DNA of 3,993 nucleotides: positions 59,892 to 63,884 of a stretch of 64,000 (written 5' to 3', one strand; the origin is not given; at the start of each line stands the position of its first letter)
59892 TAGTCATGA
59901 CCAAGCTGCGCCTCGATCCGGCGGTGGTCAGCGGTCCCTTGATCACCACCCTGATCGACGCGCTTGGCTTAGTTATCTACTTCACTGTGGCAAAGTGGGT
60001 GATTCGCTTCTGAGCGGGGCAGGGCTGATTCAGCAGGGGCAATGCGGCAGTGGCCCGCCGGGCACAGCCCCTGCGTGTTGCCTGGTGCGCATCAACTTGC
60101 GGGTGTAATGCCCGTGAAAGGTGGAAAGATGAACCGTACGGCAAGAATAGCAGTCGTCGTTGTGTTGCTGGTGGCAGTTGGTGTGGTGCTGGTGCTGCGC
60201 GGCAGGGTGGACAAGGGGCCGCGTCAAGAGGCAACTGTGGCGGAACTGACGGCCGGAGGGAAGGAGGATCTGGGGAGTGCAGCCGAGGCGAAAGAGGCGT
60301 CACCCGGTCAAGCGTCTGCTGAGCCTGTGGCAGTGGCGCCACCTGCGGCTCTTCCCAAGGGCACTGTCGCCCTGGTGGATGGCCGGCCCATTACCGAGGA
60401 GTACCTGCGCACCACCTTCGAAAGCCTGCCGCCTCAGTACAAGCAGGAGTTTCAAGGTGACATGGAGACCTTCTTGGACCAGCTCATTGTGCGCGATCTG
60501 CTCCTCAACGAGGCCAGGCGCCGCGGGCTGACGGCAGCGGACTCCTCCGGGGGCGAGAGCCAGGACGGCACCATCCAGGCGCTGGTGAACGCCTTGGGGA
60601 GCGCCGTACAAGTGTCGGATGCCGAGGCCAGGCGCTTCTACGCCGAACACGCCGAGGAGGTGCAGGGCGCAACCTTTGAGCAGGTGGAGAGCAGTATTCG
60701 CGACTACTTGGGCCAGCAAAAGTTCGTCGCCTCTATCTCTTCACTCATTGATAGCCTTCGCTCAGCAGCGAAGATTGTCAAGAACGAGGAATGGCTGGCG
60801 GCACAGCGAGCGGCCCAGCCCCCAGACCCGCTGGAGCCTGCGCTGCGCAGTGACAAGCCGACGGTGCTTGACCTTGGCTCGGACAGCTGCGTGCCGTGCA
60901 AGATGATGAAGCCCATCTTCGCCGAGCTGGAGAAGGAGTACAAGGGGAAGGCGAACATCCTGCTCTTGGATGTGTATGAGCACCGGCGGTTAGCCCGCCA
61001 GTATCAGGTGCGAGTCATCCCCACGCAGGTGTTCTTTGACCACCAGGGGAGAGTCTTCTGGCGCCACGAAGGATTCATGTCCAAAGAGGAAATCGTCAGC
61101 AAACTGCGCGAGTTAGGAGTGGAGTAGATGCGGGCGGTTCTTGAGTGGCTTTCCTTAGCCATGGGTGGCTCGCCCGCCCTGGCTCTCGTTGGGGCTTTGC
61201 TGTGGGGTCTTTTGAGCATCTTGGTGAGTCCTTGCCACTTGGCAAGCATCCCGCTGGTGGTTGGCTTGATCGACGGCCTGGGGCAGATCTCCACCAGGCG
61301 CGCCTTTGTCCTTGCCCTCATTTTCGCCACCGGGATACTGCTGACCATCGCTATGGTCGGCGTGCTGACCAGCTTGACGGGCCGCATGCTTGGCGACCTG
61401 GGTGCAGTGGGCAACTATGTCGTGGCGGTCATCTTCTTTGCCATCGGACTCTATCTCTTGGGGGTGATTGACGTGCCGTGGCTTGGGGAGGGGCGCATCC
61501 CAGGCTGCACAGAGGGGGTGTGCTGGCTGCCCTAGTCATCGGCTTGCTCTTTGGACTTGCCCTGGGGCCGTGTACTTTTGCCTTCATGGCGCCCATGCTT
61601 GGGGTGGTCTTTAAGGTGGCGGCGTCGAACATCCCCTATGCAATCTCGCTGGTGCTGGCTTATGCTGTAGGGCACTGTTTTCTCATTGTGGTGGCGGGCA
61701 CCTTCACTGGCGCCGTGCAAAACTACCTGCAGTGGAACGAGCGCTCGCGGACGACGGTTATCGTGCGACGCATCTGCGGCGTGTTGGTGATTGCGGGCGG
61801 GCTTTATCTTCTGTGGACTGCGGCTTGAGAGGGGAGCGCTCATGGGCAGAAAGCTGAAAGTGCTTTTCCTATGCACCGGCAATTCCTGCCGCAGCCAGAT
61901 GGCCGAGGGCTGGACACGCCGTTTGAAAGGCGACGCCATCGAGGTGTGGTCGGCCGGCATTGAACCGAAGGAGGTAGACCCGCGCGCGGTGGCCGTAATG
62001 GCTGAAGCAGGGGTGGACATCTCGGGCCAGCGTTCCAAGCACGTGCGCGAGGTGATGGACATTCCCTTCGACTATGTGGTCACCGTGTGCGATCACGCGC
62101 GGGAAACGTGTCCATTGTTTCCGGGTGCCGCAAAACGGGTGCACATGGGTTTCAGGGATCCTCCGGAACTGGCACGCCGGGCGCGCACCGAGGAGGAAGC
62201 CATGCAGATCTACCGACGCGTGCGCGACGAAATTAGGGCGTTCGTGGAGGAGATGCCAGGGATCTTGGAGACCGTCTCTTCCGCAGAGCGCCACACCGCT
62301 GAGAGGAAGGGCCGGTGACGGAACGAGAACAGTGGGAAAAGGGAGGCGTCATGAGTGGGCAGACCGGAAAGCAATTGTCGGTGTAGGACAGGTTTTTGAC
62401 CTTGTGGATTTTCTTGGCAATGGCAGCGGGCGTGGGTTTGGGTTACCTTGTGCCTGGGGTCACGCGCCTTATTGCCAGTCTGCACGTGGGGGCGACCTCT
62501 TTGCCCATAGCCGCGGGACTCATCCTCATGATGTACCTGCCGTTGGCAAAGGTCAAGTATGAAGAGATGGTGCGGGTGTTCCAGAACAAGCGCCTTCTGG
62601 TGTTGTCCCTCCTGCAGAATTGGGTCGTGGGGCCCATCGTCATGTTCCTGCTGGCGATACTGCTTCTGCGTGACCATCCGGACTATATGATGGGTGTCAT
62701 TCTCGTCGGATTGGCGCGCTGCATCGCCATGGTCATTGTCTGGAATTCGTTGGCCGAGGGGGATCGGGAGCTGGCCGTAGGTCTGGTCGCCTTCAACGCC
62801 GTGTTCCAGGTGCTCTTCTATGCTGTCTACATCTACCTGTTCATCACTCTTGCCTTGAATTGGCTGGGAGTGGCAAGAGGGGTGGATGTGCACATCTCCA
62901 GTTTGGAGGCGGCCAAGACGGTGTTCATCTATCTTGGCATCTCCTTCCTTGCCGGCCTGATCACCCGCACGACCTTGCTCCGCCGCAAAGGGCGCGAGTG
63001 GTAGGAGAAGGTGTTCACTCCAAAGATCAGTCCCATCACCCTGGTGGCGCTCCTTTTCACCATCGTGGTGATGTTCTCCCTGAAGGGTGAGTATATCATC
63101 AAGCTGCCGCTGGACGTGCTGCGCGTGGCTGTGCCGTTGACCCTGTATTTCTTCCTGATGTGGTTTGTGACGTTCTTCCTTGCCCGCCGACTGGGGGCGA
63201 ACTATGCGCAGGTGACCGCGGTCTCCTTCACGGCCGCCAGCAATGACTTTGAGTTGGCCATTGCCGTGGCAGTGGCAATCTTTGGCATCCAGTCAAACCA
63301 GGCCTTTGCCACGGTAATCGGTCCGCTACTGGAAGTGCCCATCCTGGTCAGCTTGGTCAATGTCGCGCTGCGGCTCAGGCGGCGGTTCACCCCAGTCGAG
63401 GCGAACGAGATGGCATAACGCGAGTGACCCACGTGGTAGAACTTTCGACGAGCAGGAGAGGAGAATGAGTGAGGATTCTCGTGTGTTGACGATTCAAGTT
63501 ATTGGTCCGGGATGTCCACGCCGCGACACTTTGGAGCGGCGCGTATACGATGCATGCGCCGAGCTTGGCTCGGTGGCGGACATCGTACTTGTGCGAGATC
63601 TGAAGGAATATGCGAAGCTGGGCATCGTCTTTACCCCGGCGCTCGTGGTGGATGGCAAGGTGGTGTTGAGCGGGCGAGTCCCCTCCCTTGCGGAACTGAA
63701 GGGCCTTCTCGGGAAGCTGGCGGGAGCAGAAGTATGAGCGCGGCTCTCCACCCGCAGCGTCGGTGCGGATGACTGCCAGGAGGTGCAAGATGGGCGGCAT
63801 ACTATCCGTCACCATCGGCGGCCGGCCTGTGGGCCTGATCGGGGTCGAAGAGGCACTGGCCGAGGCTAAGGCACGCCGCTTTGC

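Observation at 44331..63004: Five in-frame nonsense codons (4 TAG, 1 TGA) in otherwise intact genes, all reachable by one transition from a sense codon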

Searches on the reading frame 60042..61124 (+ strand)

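Call 42: search_protein_families(library=pfam, proteins=[window:60042-61124:+], max_evalue=0.001)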
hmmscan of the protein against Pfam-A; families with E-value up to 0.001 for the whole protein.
window:60042-61124:+ (361 aa): 3 families
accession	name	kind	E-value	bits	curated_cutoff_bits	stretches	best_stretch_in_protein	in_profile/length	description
PF00085.26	Thioredoxin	-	6e-14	52.4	23.5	1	270-356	17-102/103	Thioredoxin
PF13098.12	Thioredoxin_2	-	6.3e-09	36.6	27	1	270-353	4-102/104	Thioredoxin-like domain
PF13624.11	SurA_N_3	-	1.1e-05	25.8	27.2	1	107-168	39-111/162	SurA-like N-terminal domain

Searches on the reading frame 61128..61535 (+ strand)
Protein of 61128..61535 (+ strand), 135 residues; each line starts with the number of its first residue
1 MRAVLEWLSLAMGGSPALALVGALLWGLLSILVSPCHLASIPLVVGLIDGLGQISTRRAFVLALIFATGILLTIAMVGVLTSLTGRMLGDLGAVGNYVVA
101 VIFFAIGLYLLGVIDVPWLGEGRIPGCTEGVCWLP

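Call 83: find_encoding_contigs(protein=window:61128-61535:+, flank=3000, max_places=10)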
Protein window:61128-61535:+ (135 aa): 1 contig read that carries it; 1 place shown.
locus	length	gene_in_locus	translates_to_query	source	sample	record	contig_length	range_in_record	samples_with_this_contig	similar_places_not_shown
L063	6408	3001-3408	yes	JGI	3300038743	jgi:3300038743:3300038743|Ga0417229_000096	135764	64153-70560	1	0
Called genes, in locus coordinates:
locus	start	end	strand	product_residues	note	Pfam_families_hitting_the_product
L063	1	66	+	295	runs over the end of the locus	PF00873:ACR_tran, PF03176:MMPL (weak)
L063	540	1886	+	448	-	PF03448:MgtE_N, PF00571:CBS, PF01769:MgtE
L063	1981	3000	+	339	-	PF13624:SurA_N_3 (faint), PF00085:Thioredoxin, PF13098:Thioredoxin_2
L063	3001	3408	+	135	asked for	PF02683:DsbD_TM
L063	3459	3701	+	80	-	-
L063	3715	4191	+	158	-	PF01451:LMWPc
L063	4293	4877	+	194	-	PF01758:SBF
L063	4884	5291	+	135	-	-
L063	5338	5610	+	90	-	PF13192:Thioredoxin_3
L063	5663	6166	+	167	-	PF13192:Thioredoxin_3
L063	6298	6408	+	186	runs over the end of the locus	PF07638:Sigma70_ECF, PF04542:Sigma70_r2, PF08281:Sigma70_r4_2, PF04545:Sigma70_r4, PF13384:HTH_23 (weak), PF22233:PhyR_sigma-like (weak)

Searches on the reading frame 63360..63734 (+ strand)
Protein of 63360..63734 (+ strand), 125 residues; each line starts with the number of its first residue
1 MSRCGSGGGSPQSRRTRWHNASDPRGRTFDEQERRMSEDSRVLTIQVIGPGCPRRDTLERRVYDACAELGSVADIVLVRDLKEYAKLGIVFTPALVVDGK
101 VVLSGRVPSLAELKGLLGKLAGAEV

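Call 42: search_protein_families(library=pfam, proteins=[window:63360-63734:+], max_evalue=0.001)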
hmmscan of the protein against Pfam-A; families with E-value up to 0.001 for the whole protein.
window:63360-63734:+ (125 aa): 1 family
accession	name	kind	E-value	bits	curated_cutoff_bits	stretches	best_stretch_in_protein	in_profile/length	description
PF13192.12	Thioredoxin_3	-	9.1e-18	64.5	24.8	1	44-117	2-75/76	Thioredoxin domain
